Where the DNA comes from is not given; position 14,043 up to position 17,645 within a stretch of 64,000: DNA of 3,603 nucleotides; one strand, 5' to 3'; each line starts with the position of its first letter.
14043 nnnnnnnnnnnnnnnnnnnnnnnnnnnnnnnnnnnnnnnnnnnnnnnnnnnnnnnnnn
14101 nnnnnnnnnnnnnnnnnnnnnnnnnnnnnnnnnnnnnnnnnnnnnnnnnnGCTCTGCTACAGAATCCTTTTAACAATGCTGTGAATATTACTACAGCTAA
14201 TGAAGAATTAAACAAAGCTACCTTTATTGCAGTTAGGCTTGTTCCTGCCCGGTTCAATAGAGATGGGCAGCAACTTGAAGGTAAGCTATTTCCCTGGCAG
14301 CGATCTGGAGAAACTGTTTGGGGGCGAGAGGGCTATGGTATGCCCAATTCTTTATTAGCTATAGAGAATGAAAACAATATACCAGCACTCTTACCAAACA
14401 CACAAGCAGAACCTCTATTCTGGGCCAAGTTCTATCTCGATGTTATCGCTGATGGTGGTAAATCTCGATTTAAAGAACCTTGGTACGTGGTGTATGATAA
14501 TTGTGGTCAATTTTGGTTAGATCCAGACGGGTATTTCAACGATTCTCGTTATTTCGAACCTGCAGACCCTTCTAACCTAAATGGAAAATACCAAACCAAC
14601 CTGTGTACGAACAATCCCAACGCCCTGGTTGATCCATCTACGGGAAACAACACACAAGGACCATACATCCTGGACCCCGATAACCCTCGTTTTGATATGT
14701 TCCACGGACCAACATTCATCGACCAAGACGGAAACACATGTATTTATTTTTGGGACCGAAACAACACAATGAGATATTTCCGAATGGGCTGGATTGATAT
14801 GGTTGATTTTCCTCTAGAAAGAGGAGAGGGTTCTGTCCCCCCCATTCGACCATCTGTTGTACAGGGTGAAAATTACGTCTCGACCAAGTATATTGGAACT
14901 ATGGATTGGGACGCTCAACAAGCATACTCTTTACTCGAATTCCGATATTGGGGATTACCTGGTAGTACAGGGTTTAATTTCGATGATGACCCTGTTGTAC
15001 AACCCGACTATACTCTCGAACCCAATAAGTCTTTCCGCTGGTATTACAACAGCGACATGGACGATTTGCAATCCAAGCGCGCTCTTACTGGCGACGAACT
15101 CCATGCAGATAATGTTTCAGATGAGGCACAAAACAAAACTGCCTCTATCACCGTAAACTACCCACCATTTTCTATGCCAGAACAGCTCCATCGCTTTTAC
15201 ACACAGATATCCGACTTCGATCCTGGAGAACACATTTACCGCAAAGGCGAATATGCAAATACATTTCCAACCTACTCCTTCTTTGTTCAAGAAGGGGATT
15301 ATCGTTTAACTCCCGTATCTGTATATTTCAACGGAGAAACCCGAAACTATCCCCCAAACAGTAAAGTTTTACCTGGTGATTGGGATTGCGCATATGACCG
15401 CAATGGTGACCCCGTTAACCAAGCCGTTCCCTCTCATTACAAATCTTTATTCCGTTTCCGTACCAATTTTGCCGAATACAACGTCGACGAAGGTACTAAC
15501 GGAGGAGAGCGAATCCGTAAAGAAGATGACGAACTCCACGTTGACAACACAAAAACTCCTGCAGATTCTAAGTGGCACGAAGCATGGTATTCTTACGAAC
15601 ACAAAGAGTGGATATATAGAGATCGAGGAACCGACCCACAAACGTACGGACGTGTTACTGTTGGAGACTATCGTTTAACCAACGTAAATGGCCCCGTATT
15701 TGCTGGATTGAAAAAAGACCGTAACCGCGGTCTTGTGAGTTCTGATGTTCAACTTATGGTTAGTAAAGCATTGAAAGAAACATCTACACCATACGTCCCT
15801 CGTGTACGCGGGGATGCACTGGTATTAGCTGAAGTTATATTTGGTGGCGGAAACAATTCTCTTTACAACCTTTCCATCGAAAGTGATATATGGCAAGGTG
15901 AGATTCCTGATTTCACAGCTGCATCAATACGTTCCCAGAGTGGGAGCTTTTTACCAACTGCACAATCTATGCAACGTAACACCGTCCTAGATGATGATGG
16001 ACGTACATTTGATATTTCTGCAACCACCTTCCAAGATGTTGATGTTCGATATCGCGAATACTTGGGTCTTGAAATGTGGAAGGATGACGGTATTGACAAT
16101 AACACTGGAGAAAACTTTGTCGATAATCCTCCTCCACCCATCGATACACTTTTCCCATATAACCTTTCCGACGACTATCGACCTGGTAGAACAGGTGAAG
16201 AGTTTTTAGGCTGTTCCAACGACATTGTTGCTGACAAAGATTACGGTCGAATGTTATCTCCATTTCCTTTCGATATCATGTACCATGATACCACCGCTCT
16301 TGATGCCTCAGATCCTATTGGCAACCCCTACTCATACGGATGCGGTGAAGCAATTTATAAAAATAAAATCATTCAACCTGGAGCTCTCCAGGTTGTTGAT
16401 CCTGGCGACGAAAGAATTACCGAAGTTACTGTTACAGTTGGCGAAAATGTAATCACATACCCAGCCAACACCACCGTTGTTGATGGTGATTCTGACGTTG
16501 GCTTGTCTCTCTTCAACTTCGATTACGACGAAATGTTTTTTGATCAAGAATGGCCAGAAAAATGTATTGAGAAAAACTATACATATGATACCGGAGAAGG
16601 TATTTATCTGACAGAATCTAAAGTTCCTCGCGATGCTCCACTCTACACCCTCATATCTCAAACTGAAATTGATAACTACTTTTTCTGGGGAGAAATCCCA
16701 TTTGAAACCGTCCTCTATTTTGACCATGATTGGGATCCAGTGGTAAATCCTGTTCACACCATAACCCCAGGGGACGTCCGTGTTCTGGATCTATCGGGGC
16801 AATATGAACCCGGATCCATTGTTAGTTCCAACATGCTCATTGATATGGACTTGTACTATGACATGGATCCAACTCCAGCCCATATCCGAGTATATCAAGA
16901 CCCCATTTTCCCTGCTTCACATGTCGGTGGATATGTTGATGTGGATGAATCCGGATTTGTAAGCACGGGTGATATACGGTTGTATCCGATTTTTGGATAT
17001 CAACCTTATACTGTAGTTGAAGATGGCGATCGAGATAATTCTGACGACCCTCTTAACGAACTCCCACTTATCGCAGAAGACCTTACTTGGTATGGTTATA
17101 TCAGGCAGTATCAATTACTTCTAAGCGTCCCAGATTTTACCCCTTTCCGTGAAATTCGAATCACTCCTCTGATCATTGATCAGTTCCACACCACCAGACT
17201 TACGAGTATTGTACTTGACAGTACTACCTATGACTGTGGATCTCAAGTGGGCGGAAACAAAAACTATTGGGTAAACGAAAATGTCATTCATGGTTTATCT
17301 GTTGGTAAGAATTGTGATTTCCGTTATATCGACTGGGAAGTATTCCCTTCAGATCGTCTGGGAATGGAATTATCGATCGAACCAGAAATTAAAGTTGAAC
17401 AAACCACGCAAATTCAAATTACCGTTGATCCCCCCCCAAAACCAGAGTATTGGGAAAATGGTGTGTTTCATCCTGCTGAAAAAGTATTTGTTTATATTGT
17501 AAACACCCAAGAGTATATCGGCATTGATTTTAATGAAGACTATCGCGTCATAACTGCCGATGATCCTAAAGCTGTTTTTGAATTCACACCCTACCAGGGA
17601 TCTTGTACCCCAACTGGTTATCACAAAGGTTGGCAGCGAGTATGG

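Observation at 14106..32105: Tandem pair of ~3,000-aa secreted paralogues of no recognisable family, directly beside dnaA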

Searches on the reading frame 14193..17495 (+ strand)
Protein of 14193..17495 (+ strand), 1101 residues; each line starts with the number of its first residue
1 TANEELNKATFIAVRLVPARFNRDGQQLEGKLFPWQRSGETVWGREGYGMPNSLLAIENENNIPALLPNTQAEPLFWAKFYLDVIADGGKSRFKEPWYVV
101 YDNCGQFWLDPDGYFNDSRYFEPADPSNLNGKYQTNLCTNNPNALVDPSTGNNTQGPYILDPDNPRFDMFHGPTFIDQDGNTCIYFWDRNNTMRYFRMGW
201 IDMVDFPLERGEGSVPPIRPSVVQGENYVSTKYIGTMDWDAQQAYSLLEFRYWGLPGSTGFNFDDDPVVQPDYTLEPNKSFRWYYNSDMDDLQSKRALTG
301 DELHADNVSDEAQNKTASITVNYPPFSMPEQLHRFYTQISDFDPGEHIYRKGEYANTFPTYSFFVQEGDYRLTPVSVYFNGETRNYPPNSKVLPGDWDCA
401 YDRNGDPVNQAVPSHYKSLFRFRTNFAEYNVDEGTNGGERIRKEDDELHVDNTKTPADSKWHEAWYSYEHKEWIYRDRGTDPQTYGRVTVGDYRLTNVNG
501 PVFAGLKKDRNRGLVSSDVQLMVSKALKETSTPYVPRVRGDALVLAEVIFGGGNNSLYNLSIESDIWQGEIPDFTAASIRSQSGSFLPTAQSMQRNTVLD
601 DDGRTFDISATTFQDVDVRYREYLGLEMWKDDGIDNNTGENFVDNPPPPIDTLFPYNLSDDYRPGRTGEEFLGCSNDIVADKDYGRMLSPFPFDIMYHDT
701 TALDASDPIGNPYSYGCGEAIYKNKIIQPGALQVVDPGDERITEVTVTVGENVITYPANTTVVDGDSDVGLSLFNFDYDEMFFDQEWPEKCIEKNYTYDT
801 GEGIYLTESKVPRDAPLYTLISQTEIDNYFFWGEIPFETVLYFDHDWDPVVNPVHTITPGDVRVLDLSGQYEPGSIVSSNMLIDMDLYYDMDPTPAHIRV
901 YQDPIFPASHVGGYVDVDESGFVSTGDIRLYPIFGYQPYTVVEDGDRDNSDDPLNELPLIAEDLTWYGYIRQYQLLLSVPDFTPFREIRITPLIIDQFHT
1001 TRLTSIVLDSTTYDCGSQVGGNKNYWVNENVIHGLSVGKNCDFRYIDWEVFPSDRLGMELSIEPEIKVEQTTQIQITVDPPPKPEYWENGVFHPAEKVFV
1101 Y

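Call 54: predict_structure(alignment_id=A4)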
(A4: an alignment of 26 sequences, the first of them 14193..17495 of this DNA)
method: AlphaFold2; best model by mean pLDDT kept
length: 1101 residues; sequences in the alignment: 26
mean_pLDDT: 65.9   pTM: 0.65
mean pLDDT of the five models: 65.9, 64.4, 62.6, 59.7, 56.4
residues with pLDDT >= 90: 38; 70-90: 471; 50-70: 344; < 50: 248
segments of 3 or more residues with pLDDT < 50: 58-60, 147-149, 212-215, 223-236, 259-282, 284-287, 320-329, 455-465, 503-513, 516-538, 569-572, 599-603, 707-711, 809-837, 846-860, 878-896, 902-911, 948-955, 961-991
pLDDT, mean of each block of 10 residues (from residue 1): 67 84 74 84 79 62 65 84 70 79 82 78 57 56 49 72 63 59 75 83 72 50 39 49 73 55 40 40 47 63 79 54 46 60 84 73 85 82 78 86 86 84 69 58 76 50 57 78 66 77 44 46 44 46 87 76 74 76 81 62 61 83 88 75 55 78 80 78 76 78 55 73 72 81 85 86 89 76 77 73 76 34 35 42 49 43 58 52 38 43 47 61 62 57 55 50 40 42 41 65 81 79 76 82 86 62 66 69 67 57 52
secondary structure, 60 per line:
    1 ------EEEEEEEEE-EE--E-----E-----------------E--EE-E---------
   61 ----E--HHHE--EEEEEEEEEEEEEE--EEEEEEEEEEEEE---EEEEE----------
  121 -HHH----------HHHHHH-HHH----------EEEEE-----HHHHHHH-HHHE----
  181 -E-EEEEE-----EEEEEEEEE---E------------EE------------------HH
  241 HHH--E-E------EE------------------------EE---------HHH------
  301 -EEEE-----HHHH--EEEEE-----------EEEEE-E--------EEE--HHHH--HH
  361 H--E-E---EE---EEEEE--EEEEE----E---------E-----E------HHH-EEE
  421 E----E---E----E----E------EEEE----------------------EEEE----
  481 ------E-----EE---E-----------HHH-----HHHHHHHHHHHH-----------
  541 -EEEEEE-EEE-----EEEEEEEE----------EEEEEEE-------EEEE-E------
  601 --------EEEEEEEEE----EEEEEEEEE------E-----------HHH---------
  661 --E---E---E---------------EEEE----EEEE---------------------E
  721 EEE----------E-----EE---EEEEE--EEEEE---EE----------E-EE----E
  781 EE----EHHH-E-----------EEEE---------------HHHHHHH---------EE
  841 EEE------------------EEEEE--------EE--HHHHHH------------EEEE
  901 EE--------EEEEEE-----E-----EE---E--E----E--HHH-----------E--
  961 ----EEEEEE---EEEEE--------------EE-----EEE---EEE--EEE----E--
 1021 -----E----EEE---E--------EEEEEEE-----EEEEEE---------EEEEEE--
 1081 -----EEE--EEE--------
elements in order (helices of 4 or more, strands of 3 or more residues): E7-15 E74-87 E90-102 E106-110 H135-140 E155-159 H165-171 E184-188 E194-202 H239-243 E302-305 H311-314 E317-321 E333-337 E348-350 H353-356 E375-379 E382-386 E418-421 E447-450 E473-476 H518-529 E542-547 E549-551 E557-564 E575-581 E589-592 E609-617 E622-630 E687-690 E695-698 E720-723 E745-749 E752-756 E780-782 E804-807 H823-829 E839-843 E862-866 H879-884 E897-902 E911-916 E965-970 E974-978 E1000-1002 E1006-1008 E1011-1013 E1031-1033 E1046-1052 E1058-1063 E1073-1078 E1086-1088 E1091-1093

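Call 56: fold_search(model_id=the predicted structure, library=pdb)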
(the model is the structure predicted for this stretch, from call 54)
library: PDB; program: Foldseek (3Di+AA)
matches with E <= 10: 254; with E <= 0.001: 0
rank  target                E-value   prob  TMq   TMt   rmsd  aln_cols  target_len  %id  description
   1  3r4r_B                5.6e-02  0.14  0.06  0.19  22.0       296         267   11  Crystal structure of a fimbrial assembly protein (BDI_3522) from Parabacteroides distasonis ATCC 8503 at 2.38 A resolu (released 2011-03-30)
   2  3nvq_A                1.8e-01  0.02  0.07  0.09  30.0       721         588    8  Molecular mechanism of guidance cue recognition (released 2010-09-15)
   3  8r51_A                3.3e-01  0.03  0.06  0.04  22.3       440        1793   10  Mouse teneurin-3 non-compact subunit - A1B1 isoform (released 2024-05-08)
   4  3r4r_A                3.5e-01  0.06  0.06  0.19  21.5       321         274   10  Crystal structure of a fimbrial assembly protein (BDI_3522) from Parabacteroides distasonis ATCC 8503 at 2.38 A resolu (released 2011-03-30)
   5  9sv8_B                4.6e-01  0.02  0.06  0.08  26.6       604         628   10  Herpes simplex virus 2 delta28-73 glycoprotein C ectodomain in complex with C3b (released 2025-12-10)
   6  6v8i_AN               5.1e-01  0.21  0.06  0.35   5.0        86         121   13  Composite atomic model of the Staphylococcus aureus phage 80alpha baseplate (released 2020-03-04)
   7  2a74_D                5.4e-01  0.02  0.06  0.09  26.7       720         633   10  Human Complement Component C3c (released 2005-09-27)
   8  8uin_A                5.6e-01  0.01  0.05  0.07  27.6       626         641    9  Structure of the C3bBb-albicin complex (released 2024-05-08)
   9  8cem_F                6.3e-01  0.01  0.05  0.08  27.8       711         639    8  Structure of bovine native C3, re-refinement (released 2023-04-05)
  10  4j3j_A                8.2e-01  0.01  0.05  0.06  23.0       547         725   10  Crystal Structure of DPP-IV with Compound C3 (released 2014-02-05)
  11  9qk2_F                9.2e-01  0.01  0.07  0.10  27.7       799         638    9  Structure of the Complement classical and lectin pathway C3 convertase in complex with substrate C3 (released 2025-12-24)
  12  2qki_A                1.2e+00  0.01  0.05  0.08  27.3       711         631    8  Human C3c in complex with the inhibitor compstatin (released 2007-08-14)
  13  8yot_B                1.3e+00  0.06  0.06  0.15  17.1       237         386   11  Nanobody in complex with LILRB3 (released 2025-06-18)
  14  6ch7_D                1.3e+00  0.03  0.06  0.19  18.7       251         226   11  XFEL crystal structure of a natively-glycosylated BG505 SOSIP.664 HIV-1 Envelope Trimer in complex with the broadly-ne (released 2018-05-02)
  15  4zqk_A                1.3e+00  0.08  0.05  0.29  10.6        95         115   12  Structure of the complex of human programmed death-1 (PD-1) and its ligand PD-L1. (released 2015-11-04)
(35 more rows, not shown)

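Call 75: fold_search(model_id=the predicted structure, library=viral)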
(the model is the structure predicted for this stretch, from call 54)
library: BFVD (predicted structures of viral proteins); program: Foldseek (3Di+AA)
matches with E <= 10: 176; with E <= 0.001: 0
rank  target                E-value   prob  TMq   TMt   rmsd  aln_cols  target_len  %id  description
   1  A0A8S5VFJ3            8.9e-02  0.38  0.05  0.22   5.9        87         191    8  Uncharacterized protein [Myoviridae sp. ctai52]
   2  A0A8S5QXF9            1.9e-01  0.38  0.06  0.09   6.8        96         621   12  Tail fiber protein (Fragment) [Siphoviridae sp. ctr592]
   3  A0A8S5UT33            2.3e-01  0.41  0.05  0.19   4.6        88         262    9  Uncharacterized protein [Siphoviridae sp. ct4fm14]
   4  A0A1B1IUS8            2.3e-01  0.08  0.06  0.21  21.0       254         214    7  (no name in the UniProt tables at hand)
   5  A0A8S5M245            2.5e-01  0.54  0.06  0.14   5.8        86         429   15  Uncharacterized protein [Siphoviridae sp. cttDR14]
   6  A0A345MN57            2.6e-01  0.05  0.06  0.16  19.3       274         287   10  (no name in the UniProt tables at hand)
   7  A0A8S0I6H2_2          2.6e-01  0.01  0.06  0.08  31.1       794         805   10  (no name in the UniProt tables at hand)
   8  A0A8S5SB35            2.9e-01  0.18  0.05  0.13   6.2        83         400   13  BppU domain protein [Siphoviridae sp. ctJLl6]
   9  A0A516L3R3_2          3.4e-01  0.01  0.05  0.06  32.6       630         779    9  (no name in the UniProt tables at hand)
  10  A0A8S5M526            3.6e-01  0.20  0.05  0.18   5.6        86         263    7  Uncharacterized protein [Siphoviridae sp. ctulf7]
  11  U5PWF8                3.8e-01  0.20  0.06  0.11   5.3        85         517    9  Tailspike protein [Bacillus phage Slash]
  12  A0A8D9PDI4            4.0e-01  0.47  0.06  0.09   4.2        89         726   12  Collagen I alpha 1 [Podoviridae sp. ct5O42]
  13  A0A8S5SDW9            4.5e-01  0.35  0.05  0.30   4.9        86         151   12  Uncharacterized protein [Caudovirales sp. ctrNG92]
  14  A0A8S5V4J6            4.5e-01  0.25  0.05  0.21   5.3        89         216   11  Tail fiber protein [Myoviridae sp. ctKkB1]
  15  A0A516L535            4.7e-01  0.02  0.07  0.08  27.7       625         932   13  (no name in the UniProt tables at hand)
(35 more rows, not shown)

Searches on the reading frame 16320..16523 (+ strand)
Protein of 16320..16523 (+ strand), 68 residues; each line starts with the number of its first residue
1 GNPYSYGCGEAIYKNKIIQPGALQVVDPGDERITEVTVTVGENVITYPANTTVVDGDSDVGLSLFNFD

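Call 81: search_solved_structures(query=A7, max_evalue=10, show_alignments=2)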
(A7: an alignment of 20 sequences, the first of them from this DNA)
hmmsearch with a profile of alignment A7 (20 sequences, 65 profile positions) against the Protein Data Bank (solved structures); distinct sequences matched with E-value up to 10: 0.

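Call 82: search_protein_families(library=pfam, alignment_id=A7, max_evalue=10)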
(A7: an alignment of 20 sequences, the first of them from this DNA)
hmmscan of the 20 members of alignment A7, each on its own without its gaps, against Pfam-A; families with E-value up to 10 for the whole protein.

A. member 1, seq(68 aa): 1 family
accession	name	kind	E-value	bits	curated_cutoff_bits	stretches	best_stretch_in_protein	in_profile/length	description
PF04881.20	Adeno_GP19K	-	0.2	12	27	1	12-46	28-62/133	Adenovirus GP19K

B. families by the number of members that match (of 20 scanned): 4 families
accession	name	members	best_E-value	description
PF19645.4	DUF6148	1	0.032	Family of unknown function (DUF6148)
PF13533.13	Biotin_lipoyl_2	1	0.034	Biotin-lipoyl like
PF07012.17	Curlin_rpt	1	0.13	Curlin associated repeat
PF04881.20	Adeno_GP19K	1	0.2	Adenovirus GP19K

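Call 83: find_homologous_proteins(query=A7, max_evalue=0.001)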
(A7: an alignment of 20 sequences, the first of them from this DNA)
Query A7 (20 sequences) (68 aa, profile of the alignment): 2 proteins with E <= 0.001 among 285 candidates.
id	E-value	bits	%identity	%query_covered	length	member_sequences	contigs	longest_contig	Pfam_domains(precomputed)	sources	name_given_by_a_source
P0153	1.2e-8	53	37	79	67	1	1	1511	-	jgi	-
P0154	1.2e-8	52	45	49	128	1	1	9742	-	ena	-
